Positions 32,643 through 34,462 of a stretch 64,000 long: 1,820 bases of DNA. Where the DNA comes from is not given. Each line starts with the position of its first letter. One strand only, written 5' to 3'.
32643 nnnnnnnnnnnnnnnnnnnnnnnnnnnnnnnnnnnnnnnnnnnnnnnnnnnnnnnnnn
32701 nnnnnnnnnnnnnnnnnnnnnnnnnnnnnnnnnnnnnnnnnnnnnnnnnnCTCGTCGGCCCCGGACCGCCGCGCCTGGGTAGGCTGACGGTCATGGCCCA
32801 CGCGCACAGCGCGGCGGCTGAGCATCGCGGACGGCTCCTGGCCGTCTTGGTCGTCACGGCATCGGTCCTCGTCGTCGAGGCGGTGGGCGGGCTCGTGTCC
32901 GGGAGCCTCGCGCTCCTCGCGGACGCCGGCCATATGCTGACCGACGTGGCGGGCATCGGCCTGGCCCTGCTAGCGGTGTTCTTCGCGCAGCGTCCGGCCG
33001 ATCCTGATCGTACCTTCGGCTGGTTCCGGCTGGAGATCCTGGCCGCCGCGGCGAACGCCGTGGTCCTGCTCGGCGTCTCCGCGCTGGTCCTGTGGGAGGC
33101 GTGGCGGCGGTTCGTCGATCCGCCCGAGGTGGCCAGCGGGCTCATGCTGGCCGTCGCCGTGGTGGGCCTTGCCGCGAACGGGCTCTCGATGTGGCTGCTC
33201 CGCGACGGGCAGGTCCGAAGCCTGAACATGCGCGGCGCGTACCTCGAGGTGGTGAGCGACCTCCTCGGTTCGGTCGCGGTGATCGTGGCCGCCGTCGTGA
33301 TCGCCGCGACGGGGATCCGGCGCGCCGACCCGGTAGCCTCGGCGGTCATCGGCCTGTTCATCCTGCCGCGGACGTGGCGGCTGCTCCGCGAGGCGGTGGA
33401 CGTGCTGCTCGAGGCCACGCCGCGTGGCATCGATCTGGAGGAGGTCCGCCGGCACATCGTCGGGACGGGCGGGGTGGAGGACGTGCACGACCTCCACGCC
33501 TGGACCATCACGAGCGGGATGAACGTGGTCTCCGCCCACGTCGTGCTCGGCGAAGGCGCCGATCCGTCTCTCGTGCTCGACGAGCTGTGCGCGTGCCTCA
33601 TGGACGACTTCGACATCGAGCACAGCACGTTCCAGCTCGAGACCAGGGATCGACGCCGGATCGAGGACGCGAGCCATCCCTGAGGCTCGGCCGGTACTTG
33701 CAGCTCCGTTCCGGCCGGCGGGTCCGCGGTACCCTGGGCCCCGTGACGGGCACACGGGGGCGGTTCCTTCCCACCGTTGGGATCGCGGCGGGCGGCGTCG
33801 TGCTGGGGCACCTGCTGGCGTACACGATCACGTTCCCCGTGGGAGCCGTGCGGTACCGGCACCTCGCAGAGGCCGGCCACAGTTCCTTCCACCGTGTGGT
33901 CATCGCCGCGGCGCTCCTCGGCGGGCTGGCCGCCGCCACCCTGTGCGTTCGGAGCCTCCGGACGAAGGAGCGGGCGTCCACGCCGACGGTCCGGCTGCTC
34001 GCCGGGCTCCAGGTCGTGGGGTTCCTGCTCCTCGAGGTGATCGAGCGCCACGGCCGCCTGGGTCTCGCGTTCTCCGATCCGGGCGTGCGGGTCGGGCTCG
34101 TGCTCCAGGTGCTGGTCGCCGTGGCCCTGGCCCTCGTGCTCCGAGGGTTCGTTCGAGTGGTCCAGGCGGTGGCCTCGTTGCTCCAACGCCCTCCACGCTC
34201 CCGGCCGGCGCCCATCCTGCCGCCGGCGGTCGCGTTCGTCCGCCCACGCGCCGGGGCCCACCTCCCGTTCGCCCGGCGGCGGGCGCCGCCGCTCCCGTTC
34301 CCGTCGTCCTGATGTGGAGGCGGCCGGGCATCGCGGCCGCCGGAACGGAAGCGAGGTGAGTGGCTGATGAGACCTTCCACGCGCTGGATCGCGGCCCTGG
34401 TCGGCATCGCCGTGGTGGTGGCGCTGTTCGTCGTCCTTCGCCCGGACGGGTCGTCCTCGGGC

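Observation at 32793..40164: Putative metal (copper/zinc) homeostasis island ending in a two-component system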

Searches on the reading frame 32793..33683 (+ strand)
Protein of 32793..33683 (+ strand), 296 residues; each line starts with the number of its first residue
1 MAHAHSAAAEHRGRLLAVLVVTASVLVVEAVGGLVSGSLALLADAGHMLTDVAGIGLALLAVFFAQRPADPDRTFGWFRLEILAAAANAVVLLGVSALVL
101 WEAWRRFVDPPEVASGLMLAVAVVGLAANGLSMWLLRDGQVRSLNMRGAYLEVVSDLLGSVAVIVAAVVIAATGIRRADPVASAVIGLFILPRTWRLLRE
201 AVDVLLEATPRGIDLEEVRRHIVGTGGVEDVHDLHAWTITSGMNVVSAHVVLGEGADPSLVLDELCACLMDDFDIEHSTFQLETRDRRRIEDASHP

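Call 5: search_protein_families(library=pfam, max_evalue=0.1, proteins=[window:32793-33683:+])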
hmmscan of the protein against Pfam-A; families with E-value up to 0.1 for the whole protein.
window:32793-33683:+ (296 aa): 2 families
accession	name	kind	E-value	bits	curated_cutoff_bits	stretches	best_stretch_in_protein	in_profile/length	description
PF01545.26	Cation_efflux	-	9.3e-45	153.3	26.6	1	16-206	2-198/198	Cation efflux family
PF16916.11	ZT_dimer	-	1.7e-09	38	26.7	1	210-283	1-76/78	Dimerisation domain of Zinc Transporter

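Call 6: search_protein_families(library=ncbifam, max_evalue=0.1, proteins=[window:32793-33683:+])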
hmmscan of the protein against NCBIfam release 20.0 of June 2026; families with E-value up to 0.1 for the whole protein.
window:32793-33683:+ (296 aa): 11 families
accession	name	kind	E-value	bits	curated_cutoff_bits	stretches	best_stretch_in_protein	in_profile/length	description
TIGR01297.1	CDF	superfamily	5.2e-84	281.9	82.35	1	14-286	4-284/285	cation diffusion facilitator family transporter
NF002923.0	PRK03557.1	equivalog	5.1e-79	265.8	408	1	2-285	8-292/313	CDF family zinc transporter ZitB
NF033827.1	CDF_efflux_DmeF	equivalog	1.8e-40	139.2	250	2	8-140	11-144/309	CDF family Co(II)/Ni(II) efflux transporter DmeF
NF052621.1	MngEfTpMntE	equivalog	1e-22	81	500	1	18-253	9-247/293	manganese efflux transporter MntE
NF007064.0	PRK09509.1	equivalog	7.6e-22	77.7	447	1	17-236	15-236/300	CDF family cation-efflux transporter FieF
NF050169.1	CatEfflxFieF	equivalog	2.4e-21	76.2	420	1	20-252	12-246/282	cation efflux pump FieF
NF033616.1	CDF_MamB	equivalog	7.4e-15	55.2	350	1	19-244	13-240/284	magnetosome biogenesis CDF transporter MamB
NF033615.1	CDF_MamM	equivalog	3e-13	49.7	350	1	19-245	16-246/290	magnetosome biogenesis CDF transporter MamM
NF052602.1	Zn_efflux_Cdf31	equivalog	6.5e-09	35.6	460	1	12-251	7-254/299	CDF family zinc efflux transporter Cdf31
NF040994.1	MamV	equivalog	1.4e-08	34.3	500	1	22-239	21-239/319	CDF transporter MamV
NF009502.0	PRK12863.1-1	equivalog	0.094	13.1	137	0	142-189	33-78/96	YciI-like protein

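Call 87: search_solved_structures(query=window:32793-33683:+, max_evalue=0.00001, show_alignments=2)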
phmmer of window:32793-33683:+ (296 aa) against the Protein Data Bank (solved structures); distinct sequences matched with E-value up to 0.00001: 21.
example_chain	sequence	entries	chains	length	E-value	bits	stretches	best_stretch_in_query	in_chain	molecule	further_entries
8zb0_A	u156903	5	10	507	3.1e-39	138.3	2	10-136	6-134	Proton-coupled zinc antiporter SLC30A1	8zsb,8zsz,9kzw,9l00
8xm6_B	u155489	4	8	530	3.8e-39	138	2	10-136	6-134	Proton-coupled zinc antiporter SLC30A1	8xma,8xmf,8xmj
8xn1_A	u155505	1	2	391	4.5e-38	134.5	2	144-284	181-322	Probable proton-coupled zinc antiporter SLC30A3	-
9jj1_A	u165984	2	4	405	5.2e-38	134.3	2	144-284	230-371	Probable proton-coupled zinc antiporter SLC30A3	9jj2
8j2g_A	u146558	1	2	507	7.4e-38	133.8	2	10-136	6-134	Proton-coupled zinc antiporter SLC30A1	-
7y5g_B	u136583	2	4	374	9.4e-36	126.9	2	144-284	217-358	Zinc transporter 8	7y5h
6xpe_B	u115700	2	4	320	1.1e-34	123.4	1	14-284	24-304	Zinc transporter 8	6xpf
6xpd_B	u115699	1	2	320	1.9e-33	119.3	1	14-284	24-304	Zinc transporter 8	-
9jj3_B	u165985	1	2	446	2.7e-31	112.3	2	13-139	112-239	Probable proton-coupled zinc antiporter SLC30A4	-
9kvx_B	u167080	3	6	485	1.2e-30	110.2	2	137-251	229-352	Calcium/manganese antiporter SLC30A10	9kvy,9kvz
8j7t_A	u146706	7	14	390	1.7e-24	89.9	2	146-264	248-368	Zinc transporter 7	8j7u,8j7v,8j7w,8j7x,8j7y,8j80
2qfi_A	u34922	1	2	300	3.6e-13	52.8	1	17-236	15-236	Ferrous-iron efflux pump fieF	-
6vd8_A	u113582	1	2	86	3.8e-13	52.7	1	208-285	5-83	Probable cation efflux system protein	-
3h90_A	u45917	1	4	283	5e-13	52.3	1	18-236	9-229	Ferrous-iron efflux pump fieF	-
6vd9_A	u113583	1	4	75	9.7e-13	51.4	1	213-283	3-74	Metal cation efflux system protein CzcD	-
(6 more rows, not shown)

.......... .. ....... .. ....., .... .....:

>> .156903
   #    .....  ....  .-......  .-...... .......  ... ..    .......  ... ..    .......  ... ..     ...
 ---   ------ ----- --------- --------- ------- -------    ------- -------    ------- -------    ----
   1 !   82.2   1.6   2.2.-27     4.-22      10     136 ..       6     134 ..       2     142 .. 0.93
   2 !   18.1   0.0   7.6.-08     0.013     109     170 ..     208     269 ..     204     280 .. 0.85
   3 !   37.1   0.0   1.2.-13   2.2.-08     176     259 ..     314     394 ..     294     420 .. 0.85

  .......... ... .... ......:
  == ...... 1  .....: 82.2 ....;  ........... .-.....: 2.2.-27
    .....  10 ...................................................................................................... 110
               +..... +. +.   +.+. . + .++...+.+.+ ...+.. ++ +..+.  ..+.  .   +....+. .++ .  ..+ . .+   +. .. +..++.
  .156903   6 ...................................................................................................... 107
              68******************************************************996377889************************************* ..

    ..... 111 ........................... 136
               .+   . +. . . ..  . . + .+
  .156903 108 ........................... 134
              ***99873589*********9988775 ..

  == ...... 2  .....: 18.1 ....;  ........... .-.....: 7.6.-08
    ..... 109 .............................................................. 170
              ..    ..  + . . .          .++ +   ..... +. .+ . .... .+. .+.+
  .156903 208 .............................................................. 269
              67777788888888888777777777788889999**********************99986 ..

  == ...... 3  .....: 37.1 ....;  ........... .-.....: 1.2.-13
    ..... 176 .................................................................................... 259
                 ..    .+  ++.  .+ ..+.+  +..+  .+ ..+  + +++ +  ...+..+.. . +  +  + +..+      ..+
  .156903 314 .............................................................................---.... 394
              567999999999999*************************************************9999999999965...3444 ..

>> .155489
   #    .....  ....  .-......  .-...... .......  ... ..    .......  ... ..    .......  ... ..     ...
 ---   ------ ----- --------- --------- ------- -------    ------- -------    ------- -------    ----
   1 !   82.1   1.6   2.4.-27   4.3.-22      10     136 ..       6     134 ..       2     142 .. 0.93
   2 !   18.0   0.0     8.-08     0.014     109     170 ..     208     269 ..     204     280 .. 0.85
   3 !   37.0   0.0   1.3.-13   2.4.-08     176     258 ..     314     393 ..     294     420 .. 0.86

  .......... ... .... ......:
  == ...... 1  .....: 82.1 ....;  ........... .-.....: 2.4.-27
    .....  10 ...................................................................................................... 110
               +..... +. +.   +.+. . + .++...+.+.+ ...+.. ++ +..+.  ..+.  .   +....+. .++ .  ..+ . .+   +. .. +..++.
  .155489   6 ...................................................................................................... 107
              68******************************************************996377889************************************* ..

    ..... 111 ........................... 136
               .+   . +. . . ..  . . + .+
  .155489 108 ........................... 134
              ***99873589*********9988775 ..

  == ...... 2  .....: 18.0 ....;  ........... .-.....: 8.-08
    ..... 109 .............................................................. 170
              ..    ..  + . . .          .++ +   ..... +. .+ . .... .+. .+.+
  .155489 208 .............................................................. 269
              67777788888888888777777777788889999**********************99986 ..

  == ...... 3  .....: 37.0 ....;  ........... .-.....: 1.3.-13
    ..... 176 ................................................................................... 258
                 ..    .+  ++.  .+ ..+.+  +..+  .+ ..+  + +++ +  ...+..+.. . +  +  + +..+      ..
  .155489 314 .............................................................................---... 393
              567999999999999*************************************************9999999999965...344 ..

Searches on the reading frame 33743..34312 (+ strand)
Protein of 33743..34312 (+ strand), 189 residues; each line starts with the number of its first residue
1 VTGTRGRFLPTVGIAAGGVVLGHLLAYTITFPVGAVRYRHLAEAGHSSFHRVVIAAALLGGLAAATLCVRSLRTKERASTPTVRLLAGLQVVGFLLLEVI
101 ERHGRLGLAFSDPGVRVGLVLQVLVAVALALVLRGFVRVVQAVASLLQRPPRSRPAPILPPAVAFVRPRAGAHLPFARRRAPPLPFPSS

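Call 5: search_protein_families(library=pfam, max_evalue=0.1, proteins=[window:33743-34312:+])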
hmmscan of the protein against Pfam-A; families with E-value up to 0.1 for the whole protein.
window:33743-34312:+ (189 aa): 0 families

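Call 6: search_protein_families(library=ncbifam, max_evalue=0.1, proteins=[window:33743-34312:+])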
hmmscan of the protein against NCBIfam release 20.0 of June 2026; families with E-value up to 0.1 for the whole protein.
window:33743-34312:+ (189 aa): 0 families
